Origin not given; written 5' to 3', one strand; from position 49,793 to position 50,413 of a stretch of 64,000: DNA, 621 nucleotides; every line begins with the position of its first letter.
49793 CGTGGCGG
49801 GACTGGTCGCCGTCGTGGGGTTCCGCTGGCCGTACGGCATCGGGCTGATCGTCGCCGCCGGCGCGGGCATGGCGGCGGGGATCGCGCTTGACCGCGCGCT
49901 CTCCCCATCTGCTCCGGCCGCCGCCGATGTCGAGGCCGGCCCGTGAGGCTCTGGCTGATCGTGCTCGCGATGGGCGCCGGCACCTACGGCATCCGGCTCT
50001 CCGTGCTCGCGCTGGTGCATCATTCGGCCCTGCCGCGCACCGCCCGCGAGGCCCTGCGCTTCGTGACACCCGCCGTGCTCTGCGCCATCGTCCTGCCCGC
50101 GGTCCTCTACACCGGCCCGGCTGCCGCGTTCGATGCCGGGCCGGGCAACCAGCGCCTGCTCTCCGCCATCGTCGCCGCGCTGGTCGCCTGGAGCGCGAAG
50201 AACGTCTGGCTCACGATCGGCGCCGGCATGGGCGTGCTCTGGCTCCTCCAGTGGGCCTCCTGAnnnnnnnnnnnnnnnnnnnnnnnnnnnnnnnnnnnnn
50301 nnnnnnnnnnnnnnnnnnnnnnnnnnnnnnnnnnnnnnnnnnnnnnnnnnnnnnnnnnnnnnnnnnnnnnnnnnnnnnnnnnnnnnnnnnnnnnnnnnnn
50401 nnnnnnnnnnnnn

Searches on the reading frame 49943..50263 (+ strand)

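Call 5: search_protein_families(library=pfam, proteins=[window:49943-50263:+])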
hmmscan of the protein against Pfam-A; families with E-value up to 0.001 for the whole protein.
window:49943-50263:+ (106 aa): 1 family
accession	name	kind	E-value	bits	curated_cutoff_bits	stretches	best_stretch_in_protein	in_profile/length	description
PF05437.17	AzlD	-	9.5e-19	67.8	23.7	1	3-102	1-98/99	Branched-chain amino acid transport protein (AzlD)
